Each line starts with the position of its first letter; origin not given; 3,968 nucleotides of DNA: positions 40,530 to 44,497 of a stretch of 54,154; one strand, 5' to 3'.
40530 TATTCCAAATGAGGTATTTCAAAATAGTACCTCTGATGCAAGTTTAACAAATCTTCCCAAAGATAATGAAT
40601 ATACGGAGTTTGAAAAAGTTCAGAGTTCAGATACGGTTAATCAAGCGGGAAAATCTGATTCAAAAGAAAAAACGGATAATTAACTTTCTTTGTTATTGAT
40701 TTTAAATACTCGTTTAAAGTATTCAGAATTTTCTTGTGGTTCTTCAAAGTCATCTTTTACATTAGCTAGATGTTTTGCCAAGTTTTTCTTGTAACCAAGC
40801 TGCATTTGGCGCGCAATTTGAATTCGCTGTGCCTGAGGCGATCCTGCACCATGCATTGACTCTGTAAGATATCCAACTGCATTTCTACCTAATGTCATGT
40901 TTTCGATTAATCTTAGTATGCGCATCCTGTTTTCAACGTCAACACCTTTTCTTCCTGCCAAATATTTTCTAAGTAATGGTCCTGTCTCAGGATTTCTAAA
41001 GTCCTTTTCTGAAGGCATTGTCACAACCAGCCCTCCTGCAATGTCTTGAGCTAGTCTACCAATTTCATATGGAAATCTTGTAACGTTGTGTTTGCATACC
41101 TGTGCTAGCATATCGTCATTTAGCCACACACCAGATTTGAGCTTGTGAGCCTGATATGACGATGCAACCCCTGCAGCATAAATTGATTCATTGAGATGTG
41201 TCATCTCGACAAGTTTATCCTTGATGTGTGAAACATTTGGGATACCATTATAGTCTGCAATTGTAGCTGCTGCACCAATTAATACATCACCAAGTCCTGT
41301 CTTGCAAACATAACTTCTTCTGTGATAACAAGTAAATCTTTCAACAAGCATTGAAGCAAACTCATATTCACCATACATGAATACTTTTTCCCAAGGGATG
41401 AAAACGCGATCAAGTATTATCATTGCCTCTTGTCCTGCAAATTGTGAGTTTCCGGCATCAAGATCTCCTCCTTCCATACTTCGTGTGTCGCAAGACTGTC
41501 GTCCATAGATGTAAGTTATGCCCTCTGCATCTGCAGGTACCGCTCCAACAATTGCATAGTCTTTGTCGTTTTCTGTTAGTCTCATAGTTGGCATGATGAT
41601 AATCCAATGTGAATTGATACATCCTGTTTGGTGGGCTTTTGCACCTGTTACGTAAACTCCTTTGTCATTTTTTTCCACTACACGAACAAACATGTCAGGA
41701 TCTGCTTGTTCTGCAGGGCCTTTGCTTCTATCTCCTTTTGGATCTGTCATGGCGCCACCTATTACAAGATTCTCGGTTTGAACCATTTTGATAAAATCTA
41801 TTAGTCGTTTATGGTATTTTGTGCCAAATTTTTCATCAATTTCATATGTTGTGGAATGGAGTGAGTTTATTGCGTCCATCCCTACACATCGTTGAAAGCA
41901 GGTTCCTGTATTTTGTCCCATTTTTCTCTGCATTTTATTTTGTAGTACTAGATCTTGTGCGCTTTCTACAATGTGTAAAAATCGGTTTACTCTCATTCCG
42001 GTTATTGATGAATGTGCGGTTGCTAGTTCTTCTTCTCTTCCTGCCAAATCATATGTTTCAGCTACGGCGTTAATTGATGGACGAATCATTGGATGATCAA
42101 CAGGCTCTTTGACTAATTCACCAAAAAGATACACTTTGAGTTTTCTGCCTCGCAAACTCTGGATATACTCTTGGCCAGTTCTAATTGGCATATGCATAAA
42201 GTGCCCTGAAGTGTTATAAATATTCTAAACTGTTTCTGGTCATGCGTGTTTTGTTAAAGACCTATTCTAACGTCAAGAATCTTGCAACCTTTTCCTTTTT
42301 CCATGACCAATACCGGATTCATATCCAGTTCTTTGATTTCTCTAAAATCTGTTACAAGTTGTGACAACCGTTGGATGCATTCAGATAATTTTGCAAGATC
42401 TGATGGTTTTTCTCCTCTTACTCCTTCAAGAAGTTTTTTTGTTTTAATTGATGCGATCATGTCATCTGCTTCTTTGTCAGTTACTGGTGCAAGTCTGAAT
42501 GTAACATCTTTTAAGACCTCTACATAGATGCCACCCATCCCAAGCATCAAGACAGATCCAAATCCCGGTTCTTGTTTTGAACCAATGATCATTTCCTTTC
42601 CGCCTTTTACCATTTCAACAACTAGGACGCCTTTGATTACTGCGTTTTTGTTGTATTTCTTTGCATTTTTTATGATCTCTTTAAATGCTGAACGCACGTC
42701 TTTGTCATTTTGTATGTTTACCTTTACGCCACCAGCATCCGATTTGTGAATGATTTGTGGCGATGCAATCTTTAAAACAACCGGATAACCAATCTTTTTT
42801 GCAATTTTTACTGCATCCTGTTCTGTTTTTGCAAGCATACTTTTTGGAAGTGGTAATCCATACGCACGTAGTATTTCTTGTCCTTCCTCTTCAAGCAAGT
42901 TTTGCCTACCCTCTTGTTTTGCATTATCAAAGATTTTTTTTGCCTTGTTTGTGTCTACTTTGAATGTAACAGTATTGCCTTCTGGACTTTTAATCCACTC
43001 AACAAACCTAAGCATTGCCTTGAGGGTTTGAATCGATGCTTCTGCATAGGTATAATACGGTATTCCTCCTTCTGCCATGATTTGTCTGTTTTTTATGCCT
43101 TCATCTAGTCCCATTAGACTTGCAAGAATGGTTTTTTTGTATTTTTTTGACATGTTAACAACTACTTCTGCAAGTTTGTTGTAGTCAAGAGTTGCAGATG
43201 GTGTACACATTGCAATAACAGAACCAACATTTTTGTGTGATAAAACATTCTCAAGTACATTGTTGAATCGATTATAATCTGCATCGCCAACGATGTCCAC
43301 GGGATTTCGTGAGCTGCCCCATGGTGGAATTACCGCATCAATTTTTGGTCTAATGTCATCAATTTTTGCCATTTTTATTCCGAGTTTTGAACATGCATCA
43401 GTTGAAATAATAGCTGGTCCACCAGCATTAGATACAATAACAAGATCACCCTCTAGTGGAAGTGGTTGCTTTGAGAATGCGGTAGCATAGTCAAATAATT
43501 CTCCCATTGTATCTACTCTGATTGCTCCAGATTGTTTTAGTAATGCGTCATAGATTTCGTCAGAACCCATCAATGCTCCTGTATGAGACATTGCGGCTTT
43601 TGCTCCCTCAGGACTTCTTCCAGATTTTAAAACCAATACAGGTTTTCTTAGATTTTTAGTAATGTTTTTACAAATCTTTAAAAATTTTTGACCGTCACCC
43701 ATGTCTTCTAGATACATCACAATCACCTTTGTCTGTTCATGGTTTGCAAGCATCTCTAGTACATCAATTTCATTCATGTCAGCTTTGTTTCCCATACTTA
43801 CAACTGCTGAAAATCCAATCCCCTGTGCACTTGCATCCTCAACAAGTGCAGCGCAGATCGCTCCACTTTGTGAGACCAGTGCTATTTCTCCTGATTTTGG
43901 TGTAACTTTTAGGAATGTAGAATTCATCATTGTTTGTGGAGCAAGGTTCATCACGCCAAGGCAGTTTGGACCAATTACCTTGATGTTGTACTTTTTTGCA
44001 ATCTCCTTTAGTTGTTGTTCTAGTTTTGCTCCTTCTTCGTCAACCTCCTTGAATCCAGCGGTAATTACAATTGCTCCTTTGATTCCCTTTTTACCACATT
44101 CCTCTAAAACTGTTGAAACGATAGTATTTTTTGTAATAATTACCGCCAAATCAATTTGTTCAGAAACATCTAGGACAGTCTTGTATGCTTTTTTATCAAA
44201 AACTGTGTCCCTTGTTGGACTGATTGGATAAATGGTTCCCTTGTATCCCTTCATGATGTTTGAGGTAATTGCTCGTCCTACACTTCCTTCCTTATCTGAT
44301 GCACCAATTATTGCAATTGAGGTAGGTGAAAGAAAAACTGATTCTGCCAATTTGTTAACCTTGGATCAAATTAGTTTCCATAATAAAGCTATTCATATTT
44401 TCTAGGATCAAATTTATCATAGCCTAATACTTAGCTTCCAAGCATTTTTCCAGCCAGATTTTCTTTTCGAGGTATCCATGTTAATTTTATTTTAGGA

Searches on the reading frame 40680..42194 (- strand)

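Call 18: search_protein_families(library=pfam, max_evalue=0.00001, proteins=[window:40680-42194:-])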
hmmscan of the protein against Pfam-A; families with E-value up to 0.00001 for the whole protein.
window:40680-42194:- (504 aa): 2 families
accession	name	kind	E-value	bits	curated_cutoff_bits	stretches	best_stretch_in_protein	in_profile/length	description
PF11794.13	HpaB_N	-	1.4e-95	320.4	35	1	6-273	1-270/270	4-hydroxyphenylacetate 3-hydroxylase N terminal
PF03241.18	HpaB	-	2.5e-71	239.5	25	1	280-477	1-201/202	4-hydroxyphenylacetate 3-hydroxylase C terminal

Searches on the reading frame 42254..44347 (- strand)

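Call 12: search_protein_families(library=pfam, proteins=[window:42254-44347:-])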
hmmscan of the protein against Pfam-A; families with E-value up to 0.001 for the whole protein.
window:42254-44347:- (697 aa): 7 families
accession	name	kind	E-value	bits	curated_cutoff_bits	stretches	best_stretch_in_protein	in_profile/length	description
PF13549.11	ATP-grasp_5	-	2.9e-84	282.3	27.6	1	476-696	2-220/221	ATP-grasp domain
PF13607.11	Succ_CoA_lig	-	4.4e-54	182.4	27.4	1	153-291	2-138/138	Succinyl-CoA ligase like flavodoxin domain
PF13380.12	CoA_binding_2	-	5.6e-23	82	22.8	1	10-134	2-115/116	CoA binding domain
PF19045.5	Ligase_CoA_2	-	6.2e-11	43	23.7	1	303-447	2-153/162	Ligase-CoA domain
PF02629.25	CoA_binding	-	2.1e-09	38.4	22.3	1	8-98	3-97/97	CoA binding domain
PF08442.15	ATP-grasp_2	-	8e-06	26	29.5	1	483-589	1-110/202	ATP-grasp domain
PF02786.22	CPSase_L_D2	-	0.00088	19.3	19.8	0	490-566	6-74/211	Carbamoyl-phosphate synthase L chain, ATP binding domain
